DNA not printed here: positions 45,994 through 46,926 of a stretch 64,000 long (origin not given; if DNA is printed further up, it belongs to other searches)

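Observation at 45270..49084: Two diverged tandem copies of an uncharacterised envelope module: Cys-less periplasmic rhodanese-homology protein + membrane-anchored LysM protein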

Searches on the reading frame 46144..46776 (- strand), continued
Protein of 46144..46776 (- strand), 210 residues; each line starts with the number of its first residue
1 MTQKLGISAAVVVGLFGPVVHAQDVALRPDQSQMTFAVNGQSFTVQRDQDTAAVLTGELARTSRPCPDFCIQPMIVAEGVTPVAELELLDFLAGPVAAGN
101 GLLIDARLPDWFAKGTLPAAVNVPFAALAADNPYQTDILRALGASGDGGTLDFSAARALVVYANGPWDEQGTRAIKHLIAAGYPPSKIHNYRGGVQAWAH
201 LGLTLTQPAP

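Call 33: predict_structure(alignment_id=A3)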
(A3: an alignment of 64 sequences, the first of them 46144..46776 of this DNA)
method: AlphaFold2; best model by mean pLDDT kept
length: 210 residues; sequences in the alignment: 64
mean_pLDDT: 87.8   pTM: 0.81
mean pLDDT of the five models: 87.8, 84.4, 84.2, 84.2, 84.2
residues with pLDDT >= 90: 139; 70-90: 35; 50-70: 36; < 50: 0
segments of 3 or more residues with pLDDT < 50: none
pLDDT, mean of each block of 10 residues (from residue 1): 56 68 81 95 91 72 62 80 95 98 98 97 97 97 91 97 92 97 98 93 90
secondary structure, 60 per line:
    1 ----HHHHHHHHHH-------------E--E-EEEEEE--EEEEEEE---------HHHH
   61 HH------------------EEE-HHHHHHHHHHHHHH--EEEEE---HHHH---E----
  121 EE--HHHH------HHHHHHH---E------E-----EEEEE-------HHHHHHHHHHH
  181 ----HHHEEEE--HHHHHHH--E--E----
elements in order: H5-14 E33-38 E41-47 H57-62 E81-83 H85-98 E101-105 H109-112 H125-128 H135-141 E158-162 H170-180 E188-191 H194-200

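Call 36: fold_search(model_id=the predicted structure, library=pdb)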
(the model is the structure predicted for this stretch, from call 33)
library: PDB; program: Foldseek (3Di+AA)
matches with E <= 10: 736; with E <= 0.001: 67
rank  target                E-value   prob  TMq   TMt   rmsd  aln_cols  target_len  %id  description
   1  3tp9_B                4.2e-06  1.00  0.40  0.19   3.8       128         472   24  Crystal structure of Alicyclobacillus acidocaldarius protein with beta-lactamase and rhodanese domains (released 2011-09-21)
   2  6bev_B                4.8e-06  1.00  0.39  0.68   4.8       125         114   22  Human Single Domain Sulfurtranferase TSTD1 (released 2018-01-24)
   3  3tp9_A                5.8e-06  1.00  0.39  0.18   3.9       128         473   24  Crystal structure of Alicyclobacillus acidocaldarius protein with beta-lactamase and rhodanese domains (released 2011-09-21)
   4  3o3w_B                8.0e-06  1.00  0.43  0.73   3.3       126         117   16  Crystal Structure of BH2092 protein (residues 14-131) from Bacillus halodurans, Northeast Structural Genomics Consorti (released 2010-09-01)
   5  3o3w_C                9.7e-06  1.00  0.42  0.72   3.4       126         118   16  Crystal Structure of BH2092 protein (residues 14-131) from Bacillus halodurans, Northeast Structural Genomics Consorti (released 2010-09-01)
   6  3o3w_F                9.7e-06  1.00  0.40  0.67   3.7       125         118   17  Crystal Structure of BH2092 protein (residues 14-131) from Bacillus halodurans, Northeast Structural Genomics Consorti (released 2010-09-01)
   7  6mxv_B                1.2e-05  1.00  0.46  0.39   3.3       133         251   17  The crystal structure of a rhodanese-like family protein from Francisella tularensis subsp. tularensis SCHU S4 (released 2018-11-21)
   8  6mxv_A                1.3e-05  1.00  0.46  0.39   3.3       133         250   17  The crystal structure of a rhodanese-like family protein from Francisella tularensis subsp. tularensis SCHU S4 (released 2018-11-21)
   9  6bev_A                1.8e-05  1.00  0.40  0.69   4.7       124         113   22  Human Single Domain Sulfurtranferase TSTD1 (released 2018-01-24)
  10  3nhv_D                2.5e-05  1.00  0.45  0.68   3.1       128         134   14  Crystal Structure of BH2092 protein from Bacillus halodurans, Northeast Structural Genomics Consortium Target BhR228F (released 2010-08-11)
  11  3o3w_H                2.5e-05  1.00  0.41  0.72   3.2       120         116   15  Crystal Structure of BH2092 protein (residues 14-131) from Bacillus halodurans, Northeast Structural Genomics Consorti (released 2010-09-01)
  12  3fnj_A                3.3e-05  1.00  0.43  0.71   3.1       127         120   21  Crystal structure of the full-length lp_1913 protein from Lactobacillus plantarum, Northeast Structural Genomics Conso (released 2009-01-20)
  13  2hhg                  3.5e-05  1.00  0.45  0.68   3.1       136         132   17  Structure of Protein of Unknown Function RPA3614, Possible Tyrosine Phosphatase, from Rhodopseudomonas palustris CGA009 (released 2006-07-25)
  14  3fnj_B                3.7e-05  1.00  0.43  0.71   3.2       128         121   20  Crystal structure of the full-length lp_1913 protein from Lactobacillus plantarum, Northeast Structural Genomics Conso (released 2009-01-20)
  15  3flh_A                5.1e-05  1.00  0.41  0.69   3.1       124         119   21  Crystal structure of lp_1913 protein from Lactobacillus plantarum,Northeast Structural Genomics Consortium Target LpR1 (released 2009-01-13)
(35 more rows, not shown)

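Call 40: search_protein_families(library=pfam, proteins=[L068:6616-8283:+, L068:8293-9288:+, L068:9981-10904:+, L068:5072-5689:-, L032:4515-5681:+, L032:3165-4409:+, L032:1774-3105:+, L032:7584-8642:-, L049:3572-5839:+, L032:8579-9148:+], max_evalue=0.001)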
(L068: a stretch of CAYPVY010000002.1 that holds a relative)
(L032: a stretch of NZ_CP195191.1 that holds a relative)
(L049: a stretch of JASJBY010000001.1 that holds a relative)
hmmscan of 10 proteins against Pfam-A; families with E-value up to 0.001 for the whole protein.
L068:6616-8283:+ (555 aa): 1 family
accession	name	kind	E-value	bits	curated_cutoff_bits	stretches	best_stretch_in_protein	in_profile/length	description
PF13675.11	PilJ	-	4e-62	207.8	26.6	4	154-257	8-111/114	Type IV pili methyl-accepting chemotaxis transducer N-term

L068:8293-9288:+ (331 aa): 3 families
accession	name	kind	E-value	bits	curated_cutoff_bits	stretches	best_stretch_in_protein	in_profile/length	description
PF01476.26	LysM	-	2.2e-10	40.8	20.9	1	273-320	2-43/43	LysM domain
PF05489.18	Phage_tail_X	-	1.6e-05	24.9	22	1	276-320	7-52/60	Phage Tail Protein X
PF23472.1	LysM2_CERK1_LYK3_4_5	-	0.00068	19.9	27.4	0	273-321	9-55/56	LYK3/4/5 LysM2 domain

L068:9981-10904:+ (307 aa): 3 families
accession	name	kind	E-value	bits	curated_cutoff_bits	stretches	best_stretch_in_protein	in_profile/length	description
PF00691.25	OmpA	-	4e-21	75.6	27.2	1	204-298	2-98/98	OmpA family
PF18884.5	TSP3_bac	-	8.6e-13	48.3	25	2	136-156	1-21/22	Bacterial TSP3 repeat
PF05359.17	DUF748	-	7.6e-06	24.7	50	1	198-247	877-926/1037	Domain of Unknown Function (DUF748)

L068:5072-5689:- (205 aa): 1 family
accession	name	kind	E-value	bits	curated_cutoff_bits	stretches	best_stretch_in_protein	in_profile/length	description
PF00188.32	CAP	-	3.7e-10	41.1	21.1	1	53-192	1-115/117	Cysteine-rich secretory protein family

L032:4515-5681:+ (388 aa): 2 families
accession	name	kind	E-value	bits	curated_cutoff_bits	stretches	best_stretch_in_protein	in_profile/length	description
PF01546.33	Peptidase_M20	-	5.8e-49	167.2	24.6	1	76-382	2-205/206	Peptidase family M20/M25/M40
PF07687.19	M20_dimer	-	2.4e-08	34.3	21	1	188-280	8-99/107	Peptidase dimerisation domain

L032:3165-4409:+ (414 aa): 2 families
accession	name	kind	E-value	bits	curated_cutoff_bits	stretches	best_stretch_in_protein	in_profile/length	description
PF00012.26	HSP70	-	1e-20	74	20.6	2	87-221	107-229/599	Hsp70 protein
PF06723.19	MreB_Mbl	-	3.2e-10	39.8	27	1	95-220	75-182/327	MreB/Mbl protein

L032:1774-3105:+ (443 aa): 11 families
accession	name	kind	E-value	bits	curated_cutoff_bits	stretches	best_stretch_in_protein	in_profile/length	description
PF01266.30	DAO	-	1.8e-71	242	27.9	1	22-413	1-353/353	FAD dependent oxidoreductase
PF03486.20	HI0933_like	-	9.9e-09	35.4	50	1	22-54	2-34/244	HI0933-like protein Rossmann domain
PF00890.30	FAD_binding_2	-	1.4e-08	34.9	20.4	1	22-233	1-207/414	FAD binding domain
PF07992.20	Pyr_redox_2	-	1.6e-08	34.8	26.1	1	21-54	143-176/291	Pyridine nucleotide-disulphide oxidoreductase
PF01494.25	FAD_binding_3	-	3.7e-06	26.8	22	1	21-55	2-36/349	FAD binding domain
PF13738.12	Pyr_redox_3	-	9.7e-06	25.5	30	0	24-63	1-39/305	Pyridine nucleotide-disulphide oxidoreductase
PF12831.13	FAD_oxidored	-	1.2e-05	25.2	27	1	22-213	1-141/416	FAD dependent oxidoreductase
PF01134.28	GIDA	-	8.6e-05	22.2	22.1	0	22-50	1-29/391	Glucose inhibited division protein A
PF00070.33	Pyr_redox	-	0.00018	22.4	22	0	23-51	2-30/82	Pyridine nucleotide-disulphide oxidoreductase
PF02558.23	ApbA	-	0.0008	19.5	22.2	0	23-70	1-47/150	Ketopantoate reductase PanE/ApbA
PF13450.12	NAD_binding_8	-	0.00083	20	21.9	1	25-53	1-29/68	NAD(P)-binding Rossmann-like domain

L032:7584-8642:- (352 aa): 3 families
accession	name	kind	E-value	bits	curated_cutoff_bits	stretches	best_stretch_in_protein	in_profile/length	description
PF06463.18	Mob_synth_C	-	6.4e-37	126.8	37.4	1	205-331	2-127/128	Molybdenum Cofactor Synthesis C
PF04055.27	Radical_SAM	-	4.4e-31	108.7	29.5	1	36-191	1-158/166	Radical SAM superfamily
PF13353.11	Fer4_12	-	2.4e-07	31.6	22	1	40-144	13-114/137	4Fe-4S single cluster domain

L049:3572-5839:+ (755 aa): 9 families
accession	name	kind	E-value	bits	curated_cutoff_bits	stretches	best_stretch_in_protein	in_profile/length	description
PF13401.12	AAA_22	-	2.7e-14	54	27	1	43-171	5-130/130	AAA domain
PF13191.12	AAA_16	-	1.7e-10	42.1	32.6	1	22-161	2-138/167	AAA ATPase domain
PF08239.17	SH3_3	-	1.2e-06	29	27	1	559-609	2-51/54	Bacterial SH3 domain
PF13604.12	AAA_30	-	1.1e-05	25.7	27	1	27-86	5-60/191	AAA domain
PF25199.1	nSTAND_NTPase5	-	1.4e-05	25.4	34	1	43-87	41-85/145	Novel STAND NTPase 5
PF14559.12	TPR_19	-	1.8e-05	25.4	25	1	664-735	6-67/68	Tetratricopeptide repeat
PF00437.27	T2SSE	-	7.2e-05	22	24.9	1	29-72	128-171/370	Type II/IV secretion system protein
PF05729.18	NACHT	-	0.00076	19.8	26.7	0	45-71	2-28/167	NACHT domain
PF20703.3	nSTAND1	-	0.00099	19.3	27.1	0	18-232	12-227/379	Novel STAND NTPase 1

L032:8579-9148:+ (189 aa): 0 families

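Call 59: search_protein_representatives(alignment_id=A3)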
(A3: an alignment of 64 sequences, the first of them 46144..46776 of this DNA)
Query: 64 sequences, 209 profile positions. Proteins with E-value up to 0.001 (for the whole library): 3275; up to 1e-10: 670; up to 1e-30: 204. The best 150 are listed.
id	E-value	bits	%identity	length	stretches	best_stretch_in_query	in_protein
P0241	3.2e-110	382.7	-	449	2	7-205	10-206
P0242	5.7e-93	326.4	-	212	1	3-208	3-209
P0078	2.8e-88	311.1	-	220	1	5-207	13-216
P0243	1.0e-86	305.9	-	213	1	7-208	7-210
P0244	1.1e-85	302.5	-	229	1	7-205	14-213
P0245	4.3e-84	297.4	-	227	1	15-208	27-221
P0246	1.6e-82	292.2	-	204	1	12-207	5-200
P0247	1.3e-79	282.7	-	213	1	4-206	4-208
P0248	1.0e-74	266.7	-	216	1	6-208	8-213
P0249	5.0e-73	261.2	-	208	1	6-208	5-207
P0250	7.0e-70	250.9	-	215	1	6-208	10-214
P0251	1.0e-69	250.4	-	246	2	5-148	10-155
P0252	2.3e-69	249.3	-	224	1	9-206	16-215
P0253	1.3e-68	246.8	-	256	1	13-208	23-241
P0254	4.1e-68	245.2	-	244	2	6-147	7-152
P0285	6.0e-57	208.7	-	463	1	9-208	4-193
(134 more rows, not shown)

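Call 81: search_protein_families(library=ncbifam, proteins=[P0073, P0242, P0243, P0241, P0285, L049:5893-6588:+, L078:5932-6627:+, L068:5974-6612:+], max_evalue=1)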
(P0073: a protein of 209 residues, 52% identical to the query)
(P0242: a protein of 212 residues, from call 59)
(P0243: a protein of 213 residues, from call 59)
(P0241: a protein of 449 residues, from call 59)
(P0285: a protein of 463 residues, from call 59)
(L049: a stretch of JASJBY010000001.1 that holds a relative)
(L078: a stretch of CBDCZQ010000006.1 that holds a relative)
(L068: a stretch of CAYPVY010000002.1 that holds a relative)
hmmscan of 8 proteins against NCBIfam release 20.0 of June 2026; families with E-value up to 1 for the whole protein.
P0073 (209 aa): 8 families
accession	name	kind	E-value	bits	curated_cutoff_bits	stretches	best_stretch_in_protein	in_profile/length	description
TIGR04568.1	arch_SelU_Nterm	equivalog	0.0052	16.6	200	1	95-124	99-128/215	selenouridine synthase SelU-like subunit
NF008750.0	PRK11784.1-2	equivalog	0.0052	15.9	241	1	92-124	8-40/346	tRNA 2-selenouridine(34) synthase MnmH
NF045694.1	seleno_TsoB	exception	0.0059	14.7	805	1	98-206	60-158/572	rhodanese/DsbD fusion-like selenoprotein TsoB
NF008752.0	PRK11784.1-4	equivalog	0.041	12.7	266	1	101-124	20-43/357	tRNA 2-selenouridine(34) synthase MnmH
NF006444.0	PRK08762.1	equivalog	0.041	12.5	449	1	97-207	27-117/387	molybdopterin-synthase adenylyltransferase MoeB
TIGR03167.1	tRNA_sel_U_synt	equivalog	0.12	11.8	219.75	1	101-124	4-27/311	tRNA 2-selenouridine(34) synthase MnmH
NF007627.0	PRK10287.1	equivalog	0.14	12.4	102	1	102-126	23-47/104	thiosulfate sulfurtransferase PspE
TIGR03865.1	PQQ_CXXCW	subfamily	0.15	11.9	128.05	1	154-205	115-163/167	PQQ-dependent catabolism-associated CXXCW motif protein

P0242 (212 aa): 9 families
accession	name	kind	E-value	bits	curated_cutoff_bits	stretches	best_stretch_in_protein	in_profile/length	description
NF007627.0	PRK10287.1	equivalog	0.00019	21.6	102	1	102-183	22-85/104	thiosulfate sulfurtransferase PspE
NF006444.0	PRK08762.1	equivalog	0.00078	18.2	449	1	97-209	27-118/387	molybdopterin-synthase adenylyltransferase MoeB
TIGR02981.1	phageshock_pspE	exception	0.0013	19.1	126.3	1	103-129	21-47/101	thiosulfate sulfurtransferase PspE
NF008750.0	PRK11784.1-2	equivalog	0.0047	16.1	241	1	95-125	10-40/346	tRNA 2-selenouridine(34) synthase MnmH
NF008749.0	PRK11784.1-1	equivalog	0.019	14.1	548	1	103-196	20-103/364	tRNA 2-selenouridine(34) synthase MnmH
TIGR04568.1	arch_SelU_Nterm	equivalog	0.025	14.4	200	1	101-125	104-128/215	selenouridine synthase SelU-like subunit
NF041203.1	rhodanese_LYCAU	equivalog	0.056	13.1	115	1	155-200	75-118/126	rhodanese-related (seleno)protein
NF008752.0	PRK11784.1-4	equivalog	0.063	12.1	266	1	103-125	21-43/357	tRNA 2-selenouridine(34) synthase MnmH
TIGR03167.1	tRNA_sel_U_synt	equivalog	0.072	12.5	219.75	1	102-125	4-27/311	tRNA 2-selenouridine(34) synthase MnmH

P0243 (213 aa): 9 families
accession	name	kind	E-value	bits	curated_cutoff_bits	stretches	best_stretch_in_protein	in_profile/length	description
NF008750.0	PRK11784.1-2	equivalog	0.00053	19.2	241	1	95-127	10-42/346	tRNA 2-selenouridine(34) synthase MnmH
NF008751.0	PRK11784.1-3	equivalog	0.00072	18.8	361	1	103-130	20-47/367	tRNA 2-selenouridine(34) synthase MnmH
TIGR03167.1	tRNA_sel_U_synt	equivalog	0.001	18.6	219.75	1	102-129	4-31/311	tRNA 2-selenouridine(34) synthase MnmH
NF008752.0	PRK11784.1-4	equivalog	0.001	18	266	1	103-127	21-45/357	tRNA 2-selenouridine(34) synthase MnmH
TIGR04568.1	arch_SelU_Nterm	equivalog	0.0041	17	200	1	102-127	105-130/215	selenouridine synthase SelU-like subunit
NF008749.0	PRK11784.1-1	equivalog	0.012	14.8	548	1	103-130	20-47/364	tRNA 2-selenouridine(34) synthase MnmH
NF008557.0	PRK11493.1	equivalog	0.023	13.8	250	1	112-135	191-214/281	3-mercaptopyruvate sulfurtransferase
NF006444.0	PRK08762.1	equivalog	0.045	12.4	449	1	101-210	30-118/387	molybdopterin-synthase adenylyltransferase MoeB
NF041698.1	Shig_StxB_1c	exception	0.15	12.1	201.2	1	7-40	11-44/89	Shiga toxin Stx1c subunit B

P0241 (449 aa): 8 families
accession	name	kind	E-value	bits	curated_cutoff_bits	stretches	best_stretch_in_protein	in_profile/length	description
TIGR03865.1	PQQ_CXXCW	subfamily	2.2e-11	44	128.05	2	388-440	115-164/167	PQQ-dependent catabolism-associated CXXCW motif protein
NF006444.0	PRK08762.1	equivalog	4.8e-06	25.5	449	2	148-208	61-117/387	molybdopterin-synthase adenylyltransferase MoeB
NF041203.1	rhodanese_LYCAU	equivalog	5.1e-05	22.9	115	1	151-200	71-118/126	rhodanese-related (seleno)protein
TIGR04568.1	arch_SelU_Nterm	equivalog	0.0001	22.2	200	1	82-123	87-128/215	selenouridine synthase SelU-like subunit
NF045694.1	seleno_TsoB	exception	0.00076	17.7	805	2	147-204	100-155/572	rhodanese/DsbD fusion-like selenoprotein TsoB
NF040901.1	SeO3_TeO2_ExtH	equivalog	0.013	14.5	200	1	182-204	158-180/430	selenite/tellurite reduction operon rhodanese-like protein ExtH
NF008750.0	PRK11784.1-2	equivalog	0.03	13.4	241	1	90-131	7-46/346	tRNA 2-selenouridine(34) synthase MnmH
NF008557.0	PRK11493.1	equivalog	0.14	11.3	250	0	341-357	192-208/281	3-mercaptopyruvate sulfurtransferase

P0285 (463 aa): 1 family
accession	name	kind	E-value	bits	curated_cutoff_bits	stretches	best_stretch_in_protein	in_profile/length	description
TIGR01655.1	yxeA_fam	subfamily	0.0092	16.6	29.65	1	4-57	11-61/114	YxeA family protein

L049:5893-6588:+ (231 aa): 10 families
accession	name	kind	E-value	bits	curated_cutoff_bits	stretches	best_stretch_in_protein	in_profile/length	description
NF045694.1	seleno_TsoB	exception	0.001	17.2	805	1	117-225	59-155/572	rhodanese/DsbD fusion-like selenoprotein TsoB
TIGR04568.1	arch_SelU_Nterm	equivalog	0.0015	18.4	200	1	95-144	80-128/215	selenouridine synthase SelU-like subunit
NF008750.0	PRK11784.1-2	equivalog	0.0021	17.2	241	1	112-143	8-39/346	tRNA 2-selenouridine(34) synthase MnmH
NF008557.0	PRK11493.1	equivalog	0.0036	16.4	250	1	131-150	191-210/281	3-mercaptopyruvate sulfurtransferase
TIGR03865.1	PQQ_CXXCW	subfamily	0.0089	15.9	128.05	1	176-226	115-162/167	PQQ-dependent catabolism-associated CXXCW motif protein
TIGR02981.1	phageshock_pspE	exception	0.021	15.1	126.3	1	122-144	21-43/101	thiosulfate sulfurtransferase PspE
NF007627.0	PRK10287.1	equivalog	0.027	14.7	102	1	122-144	23-45/104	thiosulfate sulfurtransferase PspE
NF006444.0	PRK08762.1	equivalog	0.07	11.8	449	1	119-230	29-118/387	molybdopterin-synthase adenylyltransferase MoeB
NF008752.0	PRK11784.1-4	equivalog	0.16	10.7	266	1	121-143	20-42/357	tRNA 2-selenouridine(34) synthase MnmH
TIGR03167.1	tRNA_sel_U_synt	equivalog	0.23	10.8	219.75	1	120-143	3-26/311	tRNA 2-selenouridine(34) synthase MnmH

L078:5932-6627:+ (231 aa): 10 families
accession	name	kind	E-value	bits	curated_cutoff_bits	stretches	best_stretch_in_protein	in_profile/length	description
TIGR03865.1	PQQ_CXXCW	subfamily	1.1e-05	25.4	128.05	1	141-228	79-162/167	PQQ-dependent catabolism-associated CXXCW motif protein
NF045694.1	seleno_TsoB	exception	6.2e-05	21.3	805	1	120-227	61-155/572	rhodanese/DsbD fusion-like selenoprotein TsoB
TIGR04568.1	arch_SelU_Nterm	equivalog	0.00039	20.3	200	1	112-146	96-129/215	selenouridine synthase SelU-like subunit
NF008750.0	PRK11784.1-2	equivalog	0.0022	17.2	241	1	115-145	10-40/346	tRNA 2-selenouridine(34) synthase MnmH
NF005646.0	PRK07411.1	equivalog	0.0045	16.2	633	1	115-162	292-341/390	molybdopterin-synthase adenylyltransferase MoeB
NF041203.1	rhodanese_LYCAU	equivalog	0.035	13.8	115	1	175-224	72-119/126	rhodanese-related (seleno)protein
NF007627.0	PRK10287.1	equivalog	0.042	14.1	102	0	123-151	23-51/104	thiosulfate sulfurtransferase PspE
NF006444.0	PRK08762.1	equivalog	0.047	12.3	449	1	176-231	66-117/387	molybdopterin-synthase adenylyltransferase MoeB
NF008752.0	PRK11784.1-4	equivalog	0.083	11.7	266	1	122-144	20-42/357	tRNA 2-selenouridine(34) synthase MnmH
TIGR02981.1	phageshock_pspE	exception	0.16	12.3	126.3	0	123-147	21-45/101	thiosulfate sulfurtransferase PspE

L068:5974-6612:+ (212 aa): 8 families
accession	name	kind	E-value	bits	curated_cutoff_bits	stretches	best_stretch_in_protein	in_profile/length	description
TIGR04568.1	arch_SelU_Nterm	equivalog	9.6e-05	22.3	200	1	94-125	98-129/215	selenouridine synthase SelU-like subunit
NF008750.0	PRK11784.1-2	equivalog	0.00027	20.2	241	1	92-123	8-39/346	tRNA 2-selenouridine(34) synthase MnmH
NF008752.0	PRK11784.1-4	equivalog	0.013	14.3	266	1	101-123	20-42/357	tRNA 2-selenouridine(34) synthase MnmH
NF006444.0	PRK08762.1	equivalog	0.014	14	449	1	95-151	25-81/387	molybdopterin-synthase adenylyltransferase MoeB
NF045835.1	P60_lipo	equivalog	0.025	13.8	140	1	85-211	330-412/417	HinT-interacting membrane complex lipoprotein P60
TIGR03167.1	tRNA_sel_U_synt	equivalog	0.036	13.5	219.75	1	100-123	3-26/311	tRNA 2-selenouridine(34) synthase MnmH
TIGR02981.1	phageshock_pspE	exception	0.15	12.4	126.3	1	102-127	21-46/101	thiosulfate sulfurtransferase PspE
TIGR03865.1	PQQ_CXXCW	subfamily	0.15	11.9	128.05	1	120-206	79-162/167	PQQ-dependent catabolism-associated CXXCW motif protein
